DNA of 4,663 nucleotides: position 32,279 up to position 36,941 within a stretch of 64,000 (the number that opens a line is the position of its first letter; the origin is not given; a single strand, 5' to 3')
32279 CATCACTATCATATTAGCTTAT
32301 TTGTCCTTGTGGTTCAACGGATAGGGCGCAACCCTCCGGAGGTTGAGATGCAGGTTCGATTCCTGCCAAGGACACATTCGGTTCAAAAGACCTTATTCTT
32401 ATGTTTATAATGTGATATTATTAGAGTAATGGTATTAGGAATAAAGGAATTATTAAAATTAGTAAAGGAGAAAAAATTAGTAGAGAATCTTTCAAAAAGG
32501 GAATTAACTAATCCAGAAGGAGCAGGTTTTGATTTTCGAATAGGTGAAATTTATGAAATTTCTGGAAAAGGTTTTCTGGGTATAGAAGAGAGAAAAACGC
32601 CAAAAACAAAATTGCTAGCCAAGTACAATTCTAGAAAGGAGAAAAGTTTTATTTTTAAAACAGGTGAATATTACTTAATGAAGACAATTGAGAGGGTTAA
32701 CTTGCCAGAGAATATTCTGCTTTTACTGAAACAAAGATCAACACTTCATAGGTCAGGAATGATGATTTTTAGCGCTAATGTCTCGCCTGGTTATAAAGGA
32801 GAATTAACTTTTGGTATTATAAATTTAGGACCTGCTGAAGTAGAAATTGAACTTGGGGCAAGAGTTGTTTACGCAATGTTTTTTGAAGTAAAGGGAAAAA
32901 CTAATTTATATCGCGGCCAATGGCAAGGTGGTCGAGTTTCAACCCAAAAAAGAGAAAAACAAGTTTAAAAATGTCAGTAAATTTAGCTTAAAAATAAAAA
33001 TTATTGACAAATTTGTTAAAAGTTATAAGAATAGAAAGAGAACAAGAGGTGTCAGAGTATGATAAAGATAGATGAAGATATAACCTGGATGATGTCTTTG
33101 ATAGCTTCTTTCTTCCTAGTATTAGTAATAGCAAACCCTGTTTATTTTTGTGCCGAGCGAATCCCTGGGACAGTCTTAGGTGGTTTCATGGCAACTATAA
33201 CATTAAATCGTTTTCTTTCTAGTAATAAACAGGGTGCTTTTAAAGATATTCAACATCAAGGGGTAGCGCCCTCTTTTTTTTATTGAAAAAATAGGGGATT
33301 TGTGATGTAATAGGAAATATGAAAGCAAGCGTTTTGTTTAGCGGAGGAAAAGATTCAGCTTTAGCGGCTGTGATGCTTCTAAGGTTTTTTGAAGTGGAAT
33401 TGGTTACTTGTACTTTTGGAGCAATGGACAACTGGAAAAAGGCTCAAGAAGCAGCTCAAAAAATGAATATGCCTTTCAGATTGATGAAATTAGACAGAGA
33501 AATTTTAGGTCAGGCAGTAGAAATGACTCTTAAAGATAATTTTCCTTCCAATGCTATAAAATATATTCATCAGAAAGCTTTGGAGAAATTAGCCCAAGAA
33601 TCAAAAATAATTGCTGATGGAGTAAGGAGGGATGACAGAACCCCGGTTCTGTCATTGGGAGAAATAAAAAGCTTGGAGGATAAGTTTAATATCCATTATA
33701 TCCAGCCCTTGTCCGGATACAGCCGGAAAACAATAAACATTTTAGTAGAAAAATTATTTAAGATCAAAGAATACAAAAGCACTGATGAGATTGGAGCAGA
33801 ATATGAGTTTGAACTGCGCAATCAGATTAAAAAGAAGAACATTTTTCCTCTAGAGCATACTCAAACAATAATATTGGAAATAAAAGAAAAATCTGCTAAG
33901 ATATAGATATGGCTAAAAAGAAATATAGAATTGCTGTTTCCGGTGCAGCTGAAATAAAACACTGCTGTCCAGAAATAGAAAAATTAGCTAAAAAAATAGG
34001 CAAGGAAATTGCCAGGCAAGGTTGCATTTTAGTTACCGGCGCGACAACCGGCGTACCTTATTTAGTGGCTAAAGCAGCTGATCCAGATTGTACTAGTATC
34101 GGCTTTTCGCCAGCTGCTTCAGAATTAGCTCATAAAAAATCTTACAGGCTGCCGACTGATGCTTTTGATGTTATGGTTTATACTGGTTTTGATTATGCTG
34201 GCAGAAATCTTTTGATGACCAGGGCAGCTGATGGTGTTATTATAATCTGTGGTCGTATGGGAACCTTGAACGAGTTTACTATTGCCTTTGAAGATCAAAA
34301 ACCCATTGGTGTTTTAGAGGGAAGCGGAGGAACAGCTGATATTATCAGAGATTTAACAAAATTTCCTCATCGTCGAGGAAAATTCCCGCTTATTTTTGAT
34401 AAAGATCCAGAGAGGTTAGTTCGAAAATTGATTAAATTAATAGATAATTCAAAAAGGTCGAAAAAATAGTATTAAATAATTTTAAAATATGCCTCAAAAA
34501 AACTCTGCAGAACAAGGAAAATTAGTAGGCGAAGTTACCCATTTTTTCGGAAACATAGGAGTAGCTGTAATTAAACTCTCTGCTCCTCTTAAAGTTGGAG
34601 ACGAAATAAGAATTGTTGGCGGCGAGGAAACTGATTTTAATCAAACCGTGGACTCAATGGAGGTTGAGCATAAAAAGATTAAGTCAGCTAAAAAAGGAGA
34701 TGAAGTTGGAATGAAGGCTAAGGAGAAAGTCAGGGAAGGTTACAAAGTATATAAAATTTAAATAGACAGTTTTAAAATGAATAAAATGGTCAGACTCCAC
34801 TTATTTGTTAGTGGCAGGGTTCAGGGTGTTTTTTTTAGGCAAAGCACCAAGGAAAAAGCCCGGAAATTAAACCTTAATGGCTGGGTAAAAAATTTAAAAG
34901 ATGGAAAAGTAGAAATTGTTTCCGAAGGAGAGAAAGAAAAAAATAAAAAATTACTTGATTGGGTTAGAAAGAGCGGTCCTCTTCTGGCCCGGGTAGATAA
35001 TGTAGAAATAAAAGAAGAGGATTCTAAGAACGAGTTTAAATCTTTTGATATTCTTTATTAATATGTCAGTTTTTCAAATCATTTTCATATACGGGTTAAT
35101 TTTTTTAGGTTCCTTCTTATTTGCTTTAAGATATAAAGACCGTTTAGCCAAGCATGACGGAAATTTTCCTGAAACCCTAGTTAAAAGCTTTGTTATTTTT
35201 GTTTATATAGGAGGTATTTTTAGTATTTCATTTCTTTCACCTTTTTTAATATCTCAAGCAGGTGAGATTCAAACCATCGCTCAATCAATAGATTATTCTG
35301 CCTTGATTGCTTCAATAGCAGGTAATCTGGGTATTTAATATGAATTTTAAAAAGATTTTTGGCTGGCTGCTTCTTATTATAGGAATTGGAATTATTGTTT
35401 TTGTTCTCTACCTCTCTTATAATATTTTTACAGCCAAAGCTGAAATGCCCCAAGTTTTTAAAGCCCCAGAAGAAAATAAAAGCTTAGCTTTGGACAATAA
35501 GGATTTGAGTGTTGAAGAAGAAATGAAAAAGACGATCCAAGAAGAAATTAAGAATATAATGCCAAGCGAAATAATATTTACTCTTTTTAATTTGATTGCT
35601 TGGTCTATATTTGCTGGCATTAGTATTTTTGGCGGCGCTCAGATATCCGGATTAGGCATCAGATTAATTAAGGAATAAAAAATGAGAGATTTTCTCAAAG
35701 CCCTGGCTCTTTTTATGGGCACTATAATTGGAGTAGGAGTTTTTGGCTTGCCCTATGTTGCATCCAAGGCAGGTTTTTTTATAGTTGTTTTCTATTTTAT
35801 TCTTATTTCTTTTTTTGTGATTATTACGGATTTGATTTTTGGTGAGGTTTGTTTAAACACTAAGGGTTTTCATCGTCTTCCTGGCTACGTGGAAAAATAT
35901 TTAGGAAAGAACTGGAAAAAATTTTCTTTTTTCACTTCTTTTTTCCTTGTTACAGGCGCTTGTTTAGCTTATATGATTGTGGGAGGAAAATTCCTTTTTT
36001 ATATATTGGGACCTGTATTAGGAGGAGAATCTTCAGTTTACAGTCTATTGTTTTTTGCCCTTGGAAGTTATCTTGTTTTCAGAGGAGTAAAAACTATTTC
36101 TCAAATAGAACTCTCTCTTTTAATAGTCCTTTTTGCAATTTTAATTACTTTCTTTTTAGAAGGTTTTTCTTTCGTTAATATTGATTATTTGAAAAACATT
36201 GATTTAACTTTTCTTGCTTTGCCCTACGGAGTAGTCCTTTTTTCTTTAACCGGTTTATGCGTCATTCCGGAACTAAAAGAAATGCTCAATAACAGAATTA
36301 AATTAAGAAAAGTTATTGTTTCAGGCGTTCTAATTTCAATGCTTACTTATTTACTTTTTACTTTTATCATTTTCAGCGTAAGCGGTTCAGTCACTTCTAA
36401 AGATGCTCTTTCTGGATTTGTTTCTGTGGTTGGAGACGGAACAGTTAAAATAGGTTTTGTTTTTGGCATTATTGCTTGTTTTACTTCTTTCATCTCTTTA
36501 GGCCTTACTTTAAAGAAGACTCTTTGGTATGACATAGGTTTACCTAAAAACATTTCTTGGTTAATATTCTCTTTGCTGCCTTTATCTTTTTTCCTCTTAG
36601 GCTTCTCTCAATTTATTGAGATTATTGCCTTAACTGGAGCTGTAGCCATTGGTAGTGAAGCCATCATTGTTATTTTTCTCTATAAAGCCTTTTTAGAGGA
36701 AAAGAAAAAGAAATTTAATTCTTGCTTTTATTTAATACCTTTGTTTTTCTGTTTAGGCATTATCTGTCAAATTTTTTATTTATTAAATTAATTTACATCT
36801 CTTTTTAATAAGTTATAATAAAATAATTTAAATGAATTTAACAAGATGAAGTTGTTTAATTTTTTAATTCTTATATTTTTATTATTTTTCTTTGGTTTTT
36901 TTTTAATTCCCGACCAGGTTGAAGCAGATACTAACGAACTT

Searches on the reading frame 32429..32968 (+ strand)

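Call 46: search_protein_families(library=pfam, proteins=[window:32429-32968:+], max_evalue=0.0001)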
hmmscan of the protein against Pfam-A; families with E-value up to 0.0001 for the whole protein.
window:32429-32968:+ (179 aa): 1 family
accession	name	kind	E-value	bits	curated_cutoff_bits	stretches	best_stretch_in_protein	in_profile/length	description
PF22769.1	DCD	-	4.6e-21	75.9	27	1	4-153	3-152/153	dCTP deaminase-like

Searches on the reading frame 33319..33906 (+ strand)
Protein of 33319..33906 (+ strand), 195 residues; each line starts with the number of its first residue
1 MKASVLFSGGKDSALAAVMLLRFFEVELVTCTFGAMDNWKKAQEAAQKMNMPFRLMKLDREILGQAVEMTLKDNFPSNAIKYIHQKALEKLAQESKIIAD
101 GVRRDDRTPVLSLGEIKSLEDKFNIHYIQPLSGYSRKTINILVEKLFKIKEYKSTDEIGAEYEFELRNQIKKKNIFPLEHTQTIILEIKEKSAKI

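Call 47: search_protein_families(library=pfam, proteins=[window:33319-33906:+], max_evalue=0.0001)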
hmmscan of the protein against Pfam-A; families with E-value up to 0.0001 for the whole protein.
window:33319-33906:+ (195 aa): 1 family
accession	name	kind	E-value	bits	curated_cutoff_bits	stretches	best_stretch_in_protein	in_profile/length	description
PF24167.1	DUF7411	-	3.6e-70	235.9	28.7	1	1-186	1-193/194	Family of unknown function (DUF7411)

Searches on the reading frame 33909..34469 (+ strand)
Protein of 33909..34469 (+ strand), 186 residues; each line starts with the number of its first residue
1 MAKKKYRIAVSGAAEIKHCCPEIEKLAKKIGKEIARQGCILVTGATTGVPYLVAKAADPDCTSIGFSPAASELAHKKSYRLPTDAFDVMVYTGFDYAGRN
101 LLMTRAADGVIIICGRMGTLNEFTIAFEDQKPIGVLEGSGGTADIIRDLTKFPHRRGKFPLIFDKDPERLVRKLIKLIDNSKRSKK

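Call 47: search_protein_families(library=pfam, proteins=[window:33909-34469:+], max_evalue=0.0001)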
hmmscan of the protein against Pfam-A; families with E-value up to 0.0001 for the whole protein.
window:33909-34469:+ (186 aa): 1 family
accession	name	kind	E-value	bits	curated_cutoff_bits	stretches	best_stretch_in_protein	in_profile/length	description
PF18306.6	LDcluster4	-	2.5e-31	108.8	26.3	1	5-146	1-127/151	SLOG cluster4 family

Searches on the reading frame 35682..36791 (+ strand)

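Call 47: search_protein_families(library=pfam, proteins=[window:35682-36791:+], max_evalue=0.0001)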
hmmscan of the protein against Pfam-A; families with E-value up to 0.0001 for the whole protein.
window:35682-36791:+ (369 aa): 3 families
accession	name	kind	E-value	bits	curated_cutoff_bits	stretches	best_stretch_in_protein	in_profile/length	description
PF03222.19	Trp_Tyr_perm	-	4e-18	66.2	22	1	4-351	5-371/393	Tryptophan/tyrosine permease family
PF13520.12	AA_permease_2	-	2.9e-07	30.2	27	1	4-271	3-289/427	Amino acid permease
PF01490.24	Aa_trans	-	2.1e-05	23.8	25.6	0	5-364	6-402/410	Transmembrane amino acid transporter protein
